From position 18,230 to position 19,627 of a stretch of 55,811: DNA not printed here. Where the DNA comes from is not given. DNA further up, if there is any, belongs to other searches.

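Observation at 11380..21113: Candidate, apparently undescribed catabolic route for the RG-II keto-deoxy sugar acid Dha (and/or Kdo): sialidase-fold hydrolase, Na+ symporter, pyruvate aldolase, Fe-ADH, tetronate kinase, PdxA2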

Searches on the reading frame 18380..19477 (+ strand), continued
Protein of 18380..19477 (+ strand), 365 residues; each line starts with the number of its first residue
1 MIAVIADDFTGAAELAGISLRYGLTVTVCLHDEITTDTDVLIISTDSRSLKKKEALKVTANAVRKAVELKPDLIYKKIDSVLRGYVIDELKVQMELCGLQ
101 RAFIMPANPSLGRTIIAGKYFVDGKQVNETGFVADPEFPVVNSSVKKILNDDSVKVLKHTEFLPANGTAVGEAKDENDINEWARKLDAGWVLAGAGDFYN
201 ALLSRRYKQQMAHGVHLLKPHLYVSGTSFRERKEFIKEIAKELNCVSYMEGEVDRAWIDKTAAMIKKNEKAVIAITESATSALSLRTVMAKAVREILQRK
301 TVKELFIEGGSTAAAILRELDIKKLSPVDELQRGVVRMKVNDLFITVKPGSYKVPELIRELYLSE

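Call 52: search_protein_families(library=pfam, proteins=[L071:75-3926:+, L048:59-2704:+, L048:2701-4551:+, L037:4405-6042:+, L060:2929-4362:-, L060:4403-5452:-, L073:21-2330:+, L073:2502-4124:+, L073:4150-5190:+, L073:5279-6697:+], max_evalue=0.00001)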
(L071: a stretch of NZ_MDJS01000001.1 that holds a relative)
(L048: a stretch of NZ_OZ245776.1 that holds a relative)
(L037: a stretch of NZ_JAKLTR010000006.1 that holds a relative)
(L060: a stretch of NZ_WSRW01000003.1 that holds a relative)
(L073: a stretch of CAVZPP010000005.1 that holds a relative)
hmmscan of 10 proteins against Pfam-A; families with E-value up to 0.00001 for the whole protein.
L071:75-3926:+ (1283 aa): 3 families
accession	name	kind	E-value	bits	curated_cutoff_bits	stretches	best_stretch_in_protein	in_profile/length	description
PF18676.6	MBG_2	-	3.9e-89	293.7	25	4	1013-1088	1-72/72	MBG domain (YGX type)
PF13585.12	CHU_C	-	2.5e-24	85.6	27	1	1197-1279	2-86/86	CHU_C Type IX secretion signal domain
PF12733.13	Cadherin-like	-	1.4e-16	61.1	24.2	1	1106-1189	5-88/89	Cadherin-like beta sandwich domain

L048:59-2704:+ (881 aa): 1 family
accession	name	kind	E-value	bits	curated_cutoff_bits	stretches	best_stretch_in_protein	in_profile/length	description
PF19815.4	DUF6298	-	1.5e-254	845.6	28.1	1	308-793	1-487/487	Family of unknown function (DUF6298)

L048:2701-4551:+ (616 aa): 3 families
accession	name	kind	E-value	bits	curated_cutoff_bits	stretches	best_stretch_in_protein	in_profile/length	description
PF24067.1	Beta-prop_BT_1020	-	8.2e-127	422.1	27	1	22-256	1-235/236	BT_1020-like, N-terminal beta propeller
PF22585.3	Sialidase-like_CBM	-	1.7e-64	216.9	27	1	426-585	1-156/156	Sialidase-like, CBM domain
PF13088.12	BNR_2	-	2.4e-09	37.4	31.4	1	277-346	186-254/277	BNR repeat-like domain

L037:4405-6042:+ (545 aa): 0 families

L060:2929-4362:- (477 aa): 1 family
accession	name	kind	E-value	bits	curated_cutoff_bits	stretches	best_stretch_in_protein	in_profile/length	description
PF03629.24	SASA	-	2.1e-16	60.7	24.8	1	108-314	3-171/226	Carbohydrate esterase, sialic acid-specific acetylesterase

L060:4403-5452:- (349 aa): 2 families
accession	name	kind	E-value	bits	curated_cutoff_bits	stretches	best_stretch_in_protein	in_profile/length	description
PF00316.25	FBPase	-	2e-77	259.6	34.8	1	5-196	1-191/191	Fructose-1-6-bisphosphatase, N-terminal domain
PF18913.5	FBPase_C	-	1.2e-49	167.8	27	1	200-330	1-126/127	Fructose-1-6-bisphosphatase, C-terminal domain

L073:21-2330:+ (769 aa): 3 families
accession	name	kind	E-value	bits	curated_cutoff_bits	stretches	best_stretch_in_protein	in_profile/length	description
PF00593.30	TonB_dep_Rec_b-barrel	-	2.3e-33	117.2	27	1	339-766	20-421/436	TonB dependent receptor-like, beta-barrel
PF14905.12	OMP_b-brl_3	-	1.3e-24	87.5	27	1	470-695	94-301/408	Outer membrane protein beta-barrel family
PF07715.20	Plug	-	1.3e-18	67.9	23.9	1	8-112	3-107/107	TonB-dependent Receptor Plug Domain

L073:2502-4124:+ (540 aa): 1 family
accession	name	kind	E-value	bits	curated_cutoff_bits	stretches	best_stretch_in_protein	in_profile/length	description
PF18962.6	Por_Secre_tail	-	1.7e-08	35.1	27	1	466-537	1-73/75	Secretion system C-terminal sorting domain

L073:4150-5190:+ (346 aa): 1 family
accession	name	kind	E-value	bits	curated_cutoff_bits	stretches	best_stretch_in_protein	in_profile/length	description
PF18962.6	Por_Secre_tail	-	1e-12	48.6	27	1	272-346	1-72/75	Secretion system C-terminal sorting domain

L073:5279-6697:+ (472 aa): 3 families
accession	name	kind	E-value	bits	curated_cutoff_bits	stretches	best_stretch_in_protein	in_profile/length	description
PF00884.28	Sulfatase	-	2.9e-56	191.4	25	1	32-339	2-300/301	Sulfatase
PF16347.10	SGSH_C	-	4.1e-22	79.4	29.3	1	295-437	8-148/154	N-sulphoglucosamine sulphohydrolase, C-terminal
PF01663.27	Phosphodiest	-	6.5e-09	36.3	23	1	33-280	1-220/342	Type I phosphodiesterase / nucleotide pyrophosphatase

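Call 54: search_solved_structures(query=L048:2701-4551:+, max_evalue=0.001)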
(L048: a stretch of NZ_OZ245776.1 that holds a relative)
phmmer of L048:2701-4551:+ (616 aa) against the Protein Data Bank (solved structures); distinct sequences matched with E-value up to 0.001: 1.
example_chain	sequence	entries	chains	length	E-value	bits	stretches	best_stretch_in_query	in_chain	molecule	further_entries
5mqr_A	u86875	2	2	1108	1.7e-231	773.3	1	20-611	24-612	Beta-L-arabinobiosidase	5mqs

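Call 60: find_related_loci(query=A3, collection=metagenome_contigs, flank=10000)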
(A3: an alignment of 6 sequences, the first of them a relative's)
Query A3 (386 aa) in metagenome_contigs; peptide patterns used: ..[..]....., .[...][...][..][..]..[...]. (x = any residue, [..] = any of these).
600 stretches matched a pattern (row limit reached: there are more); 359 encode a relative of the query (tblastn E <= 1e-3); the best 80 are kept; 80 distinct loci.
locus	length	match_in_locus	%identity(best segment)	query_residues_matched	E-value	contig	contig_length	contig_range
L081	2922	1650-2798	43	1-384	3e-108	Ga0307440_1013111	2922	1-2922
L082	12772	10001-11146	39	1-383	2e-93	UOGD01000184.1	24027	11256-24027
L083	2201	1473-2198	60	1-242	1e-96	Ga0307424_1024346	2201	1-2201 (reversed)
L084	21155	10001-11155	38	1-386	7e-92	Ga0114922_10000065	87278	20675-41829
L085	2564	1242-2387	40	1-384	3e-94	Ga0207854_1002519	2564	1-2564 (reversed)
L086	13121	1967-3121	41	1-386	1e-89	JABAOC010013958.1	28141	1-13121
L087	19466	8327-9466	39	1-383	3e-88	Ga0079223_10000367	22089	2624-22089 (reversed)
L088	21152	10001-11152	41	1-386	5e-89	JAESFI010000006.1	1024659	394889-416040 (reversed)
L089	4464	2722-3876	40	1-386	2e-87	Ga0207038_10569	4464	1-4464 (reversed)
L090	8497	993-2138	38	1-383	6e-87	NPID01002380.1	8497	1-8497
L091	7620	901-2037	38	1-386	8e-87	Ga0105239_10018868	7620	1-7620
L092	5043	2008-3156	40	1-386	5e-87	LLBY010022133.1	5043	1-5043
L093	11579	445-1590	41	1-384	3e-86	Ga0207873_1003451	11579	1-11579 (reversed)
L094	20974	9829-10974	38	1-384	5e-86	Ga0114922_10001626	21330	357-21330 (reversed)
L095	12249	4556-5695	41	1-386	5e-86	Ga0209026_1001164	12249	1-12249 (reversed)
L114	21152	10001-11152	38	1-386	3e-83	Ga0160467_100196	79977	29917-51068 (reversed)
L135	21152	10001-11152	33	1-386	2e-78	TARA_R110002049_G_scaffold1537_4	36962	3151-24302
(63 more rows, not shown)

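Call 73: search_protein_families(library=pfam, proteins=[L135:1313-4102:+, L135:4221-5759:+, L135:7953-8951:+, L135:14864-15790:+, L135:15738-16643:+, L135:16643-19066:+, L114:2-2401:+, L114:2444-3859:+, L094:12651-14342:+, L094:17571-19148:+], max_evalue=0.00001)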
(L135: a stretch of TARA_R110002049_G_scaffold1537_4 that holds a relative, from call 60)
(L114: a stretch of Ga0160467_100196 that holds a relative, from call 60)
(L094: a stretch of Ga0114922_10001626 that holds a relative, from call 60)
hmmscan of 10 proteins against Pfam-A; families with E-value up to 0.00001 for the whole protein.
L135:1313-4102:+ (929 aa): 5 families
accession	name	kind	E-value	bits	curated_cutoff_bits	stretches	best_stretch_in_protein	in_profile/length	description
PF00593.30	TonB_dep_Rec_b-barrel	-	8.8e-25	88.9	27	1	456-895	54-435/436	TonB dependent receptor-like, beta-barrel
PF14905.12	OMP_b-brl_3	-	4.5e-21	75.8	27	1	579-904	93-381/408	Outer membrane protein beta-barrel family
PF13715.12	CarbopepD_reg_2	-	6.9e-20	71.3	32.2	1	34-119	1-88/88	CarboxypepD_reg-like domain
PF13620.12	CarboxypepD_reg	-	6.7e-14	52.4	32.3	1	33-107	1-81/82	Carboxypeptidase regulatory-like domain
PF07715.20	Plug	-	4.4e-13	50.1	23.9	1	134-237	3-106/107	TonB-dependent Receptor Plug Domain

L135:4221-5759:+ (512 aa): 3 families
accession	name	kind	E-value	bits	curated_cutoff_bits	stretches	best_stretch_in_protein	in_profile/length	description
PF00884.28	Sulfatase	-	3.5e-50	171.5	25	1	58-366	2-300/301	Sulfatase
PF16347.10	SGSH_C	-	1.1e-18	68.3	29.3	1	322-467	8-150/154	N-sulphoglucosamine sulphohydrolase, C-terminal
PF01663.27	Phosphodiest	-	1.3e-11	45.1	23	1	71-307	8-220/342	Type I phosphodiesterase / nucleotide pyrophosphatase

L135:7953-8951:+ (332 aa): 2 families
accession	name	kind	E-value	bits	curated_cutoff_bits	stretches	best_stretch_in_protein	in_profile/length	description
PF20434.5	BD-FAE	-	1.7e-07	31.5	26.8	1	63-260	7-214/215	BD-FAE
PF00326.27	Peptidase_S9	-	7.1e-06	26.1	22.6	0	120-262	45-171/213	Prolyl oligopeptidase family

L135:14864-15790:+ (308 aa): 1 family
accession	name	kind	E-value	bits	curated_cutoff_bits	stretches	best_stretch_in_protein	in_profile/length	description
PF00149.33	Metallophos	-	3.7e-16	60.5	21.5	1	32-250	1-190/191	Calcineurin-like phosphoesterase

L135:15738-16643:+ (301 aa): 2 families
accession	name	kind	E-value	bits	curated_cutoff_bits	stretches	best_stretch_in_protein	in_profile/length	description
PF01557.24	FAA_hydrolase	-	9.5e-38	130.4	23.9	1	114-299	33-213/214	Fumarylacetoacetate (FAA) hydrolase C-terminal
PF10370.14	Rv2993c-like_N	-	1.5e-09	39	21.3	1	40-87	3-50/50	Rv2993c-like, N-terminal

L135:16643-19066:+ (807 aa): 1 family
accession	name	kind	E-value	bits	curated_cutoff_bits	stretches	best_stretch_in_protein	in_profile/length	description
PF13385.13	Laminin_G_3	-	5.9e-14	52.9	27.6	1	130-278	9-142/151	Concanavalin A-like lectin/glucanases superfamily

L114:2-2401:+ (799 aa): 1 family
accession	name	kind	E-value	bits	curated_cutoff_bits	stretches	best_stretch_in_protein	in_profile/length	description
PF00593.30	TonB_dep_Rec_b-barrel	-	3.3e-21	77.1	27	1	171-735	31-436/436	TonB dependent receptor-like, beta-barrel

L114:2444-3859:+ (471 aa): 3 families
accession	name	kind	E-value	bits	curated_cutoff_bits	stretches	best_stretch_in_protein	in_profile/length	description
PF07980.17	SusD_RagB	-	6.2e-26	92.2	23.1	1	337-470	135-297/297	SusD family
PF14322.12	SusD-like_3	-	4.6e-24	86.2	27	1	24-220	2-191/191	Starch-binding associating with outer membrane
PF12771.13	SusD-like_2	-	9.3e-08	31.8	27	1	90-202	45-154/415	Starch-binding associating with outer membrane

L094:12651-14342:+ (563 aa): 0 families

L094:17571-19148:+ (525 aa): 4 families
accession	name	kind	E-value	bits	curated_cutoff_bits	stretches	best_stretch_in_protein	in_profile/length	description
PF12904.13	Collagen_bind_2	-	5.2e-32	110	22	1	137-228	1-92/92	Putative collagen-binding domain of a collagenase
PF13204.13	Apiosidase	-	7.6e-31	108.3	26.5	2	64-135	255-320/320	Apiosidase-like, catalytic domain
PF22847.2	BT_3657-like_N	-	1.3e-08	35.3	27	1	245-323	34-115/168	Arabinosidase BT_3657-like, N-terminal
PF04616.20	Glyco_hydro_43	-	2.3e-08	34.2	32.2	1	280-462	10-194/288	Glycosyl hydrolases family 43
